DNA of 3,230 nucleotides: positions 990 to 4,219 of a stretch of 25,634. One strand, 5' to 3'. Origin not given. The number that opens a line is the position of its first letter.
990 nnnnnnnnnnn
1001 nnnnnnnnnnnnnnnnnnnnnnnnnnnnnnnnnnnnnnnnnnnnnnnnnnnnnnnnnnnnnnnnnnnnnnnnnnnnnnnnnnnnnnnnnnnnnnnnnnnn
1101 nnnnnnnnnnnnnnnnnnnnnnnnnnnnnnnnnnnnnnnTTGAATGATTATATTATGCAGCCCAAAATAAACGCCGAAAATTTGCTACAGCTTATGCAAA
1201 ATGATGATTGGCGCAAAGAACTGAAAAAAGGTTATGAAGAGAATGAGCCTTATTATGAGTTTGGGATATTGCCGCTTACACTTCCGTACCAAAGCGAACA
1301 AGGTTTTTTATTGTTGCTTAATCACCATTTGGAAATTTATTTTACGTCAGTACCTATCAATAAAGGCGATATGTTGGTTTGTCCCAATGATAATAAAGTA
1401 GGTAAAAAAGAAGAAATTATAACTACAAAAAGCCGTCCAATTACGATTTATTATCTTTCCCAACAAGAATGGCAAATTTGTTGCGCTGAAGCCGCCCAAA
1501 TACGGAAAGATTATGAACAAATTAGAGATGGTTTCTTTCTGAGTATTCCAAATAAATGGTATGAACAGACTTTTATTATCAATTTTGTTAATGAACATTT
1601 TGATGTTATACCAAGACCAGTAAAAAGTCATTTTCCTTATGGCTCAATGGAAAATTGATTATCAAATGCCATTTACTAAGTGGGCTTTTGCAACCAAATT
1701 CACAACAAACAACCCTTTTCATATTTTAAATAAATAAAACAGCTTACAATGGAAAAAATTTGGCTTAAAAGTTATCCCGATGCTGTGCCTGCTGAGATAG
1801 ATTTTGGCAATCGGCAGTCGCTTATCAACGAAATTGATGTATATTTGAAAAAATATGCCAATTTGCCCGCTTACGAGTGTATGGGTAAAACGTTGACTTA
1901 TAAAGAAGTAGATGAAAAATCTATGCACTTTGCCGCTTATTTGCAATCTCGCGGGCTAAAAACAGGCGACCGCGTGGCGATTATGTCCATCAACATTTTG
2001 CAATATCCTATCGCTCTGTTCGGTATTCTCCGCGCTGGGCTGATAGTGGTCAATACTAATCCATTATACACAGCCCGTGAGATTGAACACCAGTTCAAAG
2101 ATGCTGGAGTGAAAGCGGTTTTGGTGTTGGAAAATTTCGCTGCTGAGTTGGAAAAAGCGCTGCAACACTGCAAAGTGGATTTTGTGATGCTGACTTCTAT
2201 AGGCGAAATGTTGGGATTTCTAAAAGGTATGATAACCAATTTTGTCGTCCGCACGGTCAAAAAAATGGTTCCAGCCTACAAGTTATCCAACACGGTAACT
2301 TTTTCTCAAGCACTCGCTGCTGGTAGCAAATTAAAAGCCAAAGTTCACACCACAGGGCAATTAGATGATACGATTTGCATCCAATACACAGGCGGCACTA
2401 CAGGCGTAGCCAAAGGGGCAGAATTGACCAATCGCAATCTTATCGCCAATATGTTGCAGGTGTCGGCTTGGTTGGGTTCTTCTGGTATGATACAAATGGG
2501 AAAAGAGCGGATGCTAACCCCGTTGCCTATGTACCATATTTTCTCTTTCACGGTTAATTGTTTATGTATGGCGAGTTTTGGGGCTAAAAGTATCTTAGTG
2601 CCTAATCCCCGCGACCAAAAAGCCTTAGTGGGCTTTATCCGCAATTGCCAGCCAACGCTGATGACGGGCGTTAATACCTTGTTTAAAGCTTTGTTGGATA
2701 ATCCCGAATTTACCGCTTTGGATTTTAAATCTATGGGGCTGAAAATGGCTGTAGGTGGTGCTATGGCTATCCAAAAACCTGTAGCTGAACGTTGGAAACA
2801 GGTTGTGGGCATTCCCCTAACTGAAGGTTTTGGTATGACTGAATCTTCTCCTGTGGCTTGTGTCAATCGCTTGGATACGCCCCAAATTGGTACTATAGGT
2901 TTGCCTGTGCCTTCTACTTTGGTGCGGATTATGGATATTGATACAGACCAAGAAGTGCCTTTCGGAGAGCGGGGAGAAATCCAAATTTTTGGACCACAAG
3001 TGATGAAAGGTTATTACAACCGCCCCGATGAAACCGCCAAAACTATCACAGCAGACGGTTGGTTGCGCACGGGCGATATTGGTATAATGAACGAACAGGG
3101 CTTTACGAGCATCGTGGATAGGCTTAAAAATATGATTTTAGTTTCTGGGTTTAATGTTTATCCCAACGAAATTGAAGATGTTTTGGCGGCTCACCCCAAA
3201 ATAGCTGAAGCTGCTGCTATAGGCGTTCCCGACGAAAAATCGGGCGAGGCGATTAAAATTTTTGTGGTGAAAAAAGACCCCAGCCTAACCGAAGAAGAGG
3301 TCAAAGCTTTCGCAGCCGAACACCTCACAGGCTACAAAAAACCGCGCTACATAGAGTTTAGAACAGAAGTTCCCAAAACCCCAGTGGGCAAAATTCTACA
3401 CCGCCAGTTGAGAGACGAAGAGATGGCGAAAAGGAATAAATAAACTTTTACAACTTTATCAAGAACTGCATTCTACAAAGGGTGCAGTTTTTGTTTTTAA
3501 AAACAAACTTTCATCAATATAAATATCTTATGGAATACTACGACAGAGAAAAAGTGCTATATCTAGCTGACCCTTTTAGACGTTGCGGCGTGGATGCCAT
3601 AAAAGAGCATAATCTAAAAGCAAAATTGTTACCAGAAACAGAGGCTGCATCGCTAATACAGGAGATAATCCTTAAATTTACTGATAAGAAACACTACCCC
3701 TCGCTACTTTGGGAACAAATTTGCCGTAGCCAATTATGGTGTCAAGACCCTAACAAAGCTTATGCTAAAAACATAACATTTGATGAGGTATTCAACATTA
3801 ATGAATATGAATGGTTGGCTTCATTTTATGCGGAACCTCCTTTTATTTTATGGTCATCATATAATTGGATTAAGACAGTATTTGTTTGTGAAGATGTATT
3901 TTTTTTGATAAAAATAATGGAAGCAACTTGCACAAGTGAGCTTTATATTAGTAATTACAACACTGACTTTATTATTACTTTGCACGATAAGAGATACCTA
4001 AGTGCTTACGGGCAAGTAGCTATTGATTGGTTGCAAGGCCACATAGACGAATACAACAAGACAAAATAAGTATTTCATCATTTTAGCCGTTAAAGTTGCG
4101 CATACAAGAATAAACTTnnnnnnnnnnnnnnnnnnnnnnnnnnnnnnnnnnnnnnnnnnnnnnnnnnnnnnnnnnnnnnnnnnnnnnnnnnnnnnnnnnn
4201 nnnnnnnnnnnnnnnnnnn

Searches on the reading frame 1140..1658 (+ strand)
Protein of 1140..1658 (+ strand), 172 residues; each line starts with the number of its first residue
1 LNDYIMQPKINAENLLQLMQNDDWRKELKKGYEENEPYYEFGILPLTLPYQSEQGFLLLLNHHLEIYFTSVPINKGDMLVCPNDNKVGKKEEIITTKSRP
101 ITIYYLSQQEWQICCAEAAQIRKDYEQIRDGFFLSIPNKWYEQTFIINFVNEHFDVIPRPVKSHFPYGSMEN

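Call 11: search_protein_families(library=pfam, proteins=[window:1140-1658:+], max_evalue=0.01)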
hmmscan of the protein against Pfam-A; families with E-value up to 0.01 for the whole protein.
window:1140-1658:+ (172 aa): 0 families

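Call 42: find_encoding_contigs(protein=window:1155-1658:+, flank=10000, max_places=10)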
Protein window:1155-1658:+ (167 aa): no gene with exactly this product is on record in the collection.

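Call 51: find_homologous_proteins(query=window:1140-1658:+, max_evalue=0.001)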
Query window:1140-1658:+ (172 aa): 2 proteins with E <= 0.001 among 54 candidates.
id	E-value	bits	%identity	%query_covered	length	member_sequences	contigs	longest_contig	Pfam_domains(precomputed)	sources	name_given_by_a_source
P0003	2.5e-111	387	100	97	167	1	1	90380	-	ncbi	-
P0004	2.0e-88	313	81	97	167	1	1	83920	-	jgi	-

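Call 52: find_encoding_contigs(protein=P0003, flank=10000, max_places=10)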
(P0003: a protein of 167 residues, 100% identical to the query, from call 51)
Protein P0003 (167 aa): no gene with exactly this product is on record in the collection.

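Call 53: find_encoding_contigs(protein=P0004, flank=10000, max_places=10)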
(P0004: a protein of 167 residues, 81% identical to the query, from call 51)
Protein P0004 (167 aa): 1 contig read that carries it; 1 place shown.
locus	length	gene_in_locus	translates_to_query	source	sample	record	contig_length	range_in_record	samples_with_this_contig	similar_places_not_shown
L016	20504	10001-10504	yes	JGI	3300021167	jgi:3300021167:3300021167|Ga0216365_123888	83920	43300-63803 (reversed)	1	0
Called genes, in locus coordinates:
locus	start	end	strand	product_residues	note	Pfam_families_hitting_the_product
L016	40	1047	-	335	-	PF02445:NadA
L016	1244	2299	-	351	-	PF00142:Fer4_NifH (weak), PF01656:CbiA, PF02374:ArsA_ATPase, PF06564:CBP_BcsQ (faint), PF10609:ParA, PF13614:AAA_31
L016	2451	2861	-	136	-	PF06170:DUF983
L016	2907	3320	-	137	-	PF20398:DUF6691, PF04143:Sulf_transp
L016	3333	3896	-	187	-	PF04143:Sulf_transp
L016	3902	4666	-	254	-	PF01925:TauE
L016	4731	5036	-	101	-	PF12840:HTH_20, PF01022:HTH_5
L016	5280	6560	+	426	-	PF01553:Acyltransferase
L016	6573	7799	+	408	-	PF18962:Por_Secre_tail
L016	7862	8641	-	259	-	PF04012:PspA_IM30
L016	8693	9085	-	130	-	PF10722:YbjN (weak), PF22550:CesT_Tir_1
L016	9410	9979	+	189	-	PF04079:SMC_ScpB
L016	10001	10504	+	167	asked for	-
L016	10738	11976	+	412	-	PF22421:SYY_C-terminal (weak), PF01479:S4, PF00849:PseudoU_synth_2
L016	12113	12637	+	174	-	-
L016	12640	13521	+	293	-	-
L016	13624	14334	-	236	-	-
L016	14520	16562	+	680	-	-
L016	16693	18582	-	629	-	PF00012:HSP70, PF14450:FtsA (faint), PF06723:MreB_Mbl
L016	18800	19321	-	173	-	-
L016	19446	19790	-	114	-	PF00903:Glyoxalase (weak)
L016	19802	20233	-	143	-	PF12120:Arr-ms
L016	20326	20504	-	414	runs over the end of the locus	PF09613:HrpB1_HrpK (faint), PF12895:ANAPC3 (faint), PF13174:TPR_6 (faint), PF13181:TPR_8 (faint), PF14559:TPR_19 (weak), PF13432:TPR_16 (weak), PF00515:TPR_1 (weak), PF07719:TPR_2 (weak), +6 more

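Call 55: list_cluster_members(proteins=[P0003, P0001, P0002])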
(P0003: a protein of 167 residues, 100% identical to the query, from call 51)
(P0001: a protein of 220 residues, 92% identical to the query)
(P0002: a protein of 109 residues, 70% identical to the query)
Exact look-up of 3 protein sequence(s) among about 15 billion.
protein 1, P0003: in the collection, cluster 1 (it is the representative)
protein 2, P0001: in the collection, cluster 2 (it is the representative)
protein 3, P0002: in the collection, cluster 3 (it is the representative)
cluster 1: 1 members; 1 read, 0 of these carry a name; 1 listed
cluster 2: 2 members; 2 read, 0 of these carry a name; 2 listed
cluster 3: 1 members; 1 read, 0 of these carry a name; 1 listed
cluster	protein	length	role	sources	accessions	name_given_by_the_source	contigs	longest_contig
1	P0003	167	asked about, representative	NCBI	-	-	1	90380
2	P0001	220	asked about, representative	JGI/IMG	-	-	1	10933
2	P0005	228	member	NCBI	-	-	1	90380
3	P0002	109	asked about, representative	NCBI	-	-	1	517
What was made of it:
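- Tried and rejected: The cluster look-up shows only that the contig is an NCBI contig of 90,380 nt (call 55).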

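Call 56: find_encoding_contigs(protein=P0005, flank=10000, max_places=5)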
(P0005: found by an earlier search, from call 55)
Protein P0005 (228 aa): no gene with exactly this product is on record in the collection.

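Call 63: search_protein_families(library=ncbifam, proteins=[window:1140-1658:+, P0005], max_evalue=0.01)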
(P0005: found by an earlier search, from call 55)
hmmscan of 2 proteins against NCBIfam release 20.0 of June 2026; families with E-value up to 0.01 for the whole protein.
window:1140-1658:+ (172 aa): 0 families

P0005 (228 aa): 0 families

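Call 64: search_protein_families(library=padloc, proteins=[window:1140-1658:+, P0005], max_evalue=0.01)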
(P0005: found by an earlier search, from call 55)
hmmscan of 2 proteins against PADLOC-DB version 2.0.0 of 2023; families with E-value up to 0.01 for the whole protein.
window:1140-1658:+ (172 aa): 0 families

P0005 (228 aa): 0 families

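Call 74: search_protein_families(library=pfam, proteins=[P0004, P0005], max_evalue=1)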
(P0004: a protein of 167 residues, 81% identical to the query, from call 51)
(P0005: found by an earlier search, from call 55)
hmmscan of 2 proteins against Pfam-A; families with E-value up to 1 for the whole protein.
P0004 (167 aa): 0 families

P0005 (228 aa): 0 families

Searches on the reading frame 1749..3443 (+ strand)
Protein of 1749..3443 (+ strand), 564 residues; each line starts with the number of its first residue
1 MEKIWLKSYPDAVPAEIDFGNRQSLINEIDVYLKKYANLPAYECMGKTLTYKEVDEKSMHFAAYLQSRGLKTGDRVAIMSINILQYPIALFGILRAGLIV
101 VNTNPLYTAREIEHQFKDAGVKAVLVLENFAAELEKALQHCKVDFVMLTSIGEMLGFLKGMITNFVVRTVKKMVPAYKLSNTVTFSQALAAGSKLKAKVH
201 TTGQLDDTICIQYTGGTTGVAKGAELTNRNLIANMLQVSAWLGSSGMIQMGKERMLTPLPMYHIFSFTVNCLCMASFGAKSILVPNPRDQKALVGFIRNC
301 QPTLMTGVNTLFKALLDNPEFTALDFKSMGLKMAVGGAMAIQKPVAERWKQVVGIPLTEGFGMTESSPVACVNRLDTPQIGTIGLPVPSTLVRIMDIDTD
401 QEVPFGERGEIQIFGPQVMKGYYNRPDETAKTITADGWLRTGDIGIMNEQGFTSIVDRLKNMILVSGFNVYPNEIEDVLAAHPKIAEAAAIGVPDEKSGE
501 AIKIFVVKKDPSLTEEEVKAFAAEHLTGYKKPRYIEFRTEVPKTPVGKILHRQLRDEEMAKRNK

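Call 11: search_protein_families(library=pfam, proteins=[window:1749-3443:+], max_evalue=0.01)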
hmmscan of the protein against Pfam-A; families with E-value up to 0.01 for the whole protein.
window:1749-3443:+ (564 aa): 3 families
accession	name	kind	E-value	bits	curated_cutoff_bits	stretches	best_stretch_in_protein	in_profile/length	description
PF00501.34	AMP-binding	-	6e-90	302.2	29.9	1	34-423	6-384/384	AMP-binding enzyme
PF13193.12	AMP-binding_C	-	9.9e-20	71.7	24.5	1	474-548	1-76/76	AMP-binding enzyme C-terminal domain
PF14535.12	AMP-binding_C_2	-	0.0027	18.3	25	1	467-518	1-53/96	AMP-binding enzyme C-terminal domain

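Call 38: find_encoding_contigs(protein=window:1749-3443:+, flank=10000, max_places=10)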
Protein window:1749-3443:+ (564 aa): no gene with exactly this product is on record in the collection.
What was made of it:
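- On REP / REPIN (RAYT-associated): The source genome (an NCBI contig of 90,380 nt) is not retrievable (calls 38, 42, 52, 55, 56).
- Tried and rejected: Look-ups with four exact proteins all returned nothing (calls 38, 42, 52, 56).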

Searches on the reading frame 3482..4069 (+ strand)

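Call 11: search_protein_families(library=pfam, proteins=[window:3482-4069:+], max_evalue=0.01)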
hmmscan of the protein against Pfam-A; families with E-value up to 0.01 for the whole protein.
window:3482-4069:+ (195 aa): 1 family
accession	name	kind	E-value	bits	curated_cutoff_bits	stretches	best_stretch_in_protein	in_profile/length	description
PF19182.5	DUF5864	-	0.0057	17.3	25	0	127-162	39-74/136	Family of unknown function (DUF5864)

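Call 64: search_protein_families(library=padloc, proteins=[window:3482-4069:+], max_evalue=0.01)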
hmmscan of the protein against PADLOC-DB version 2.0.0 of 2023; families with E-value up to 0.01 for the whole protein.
window:3482-4069:+ (195 aa): 0 families
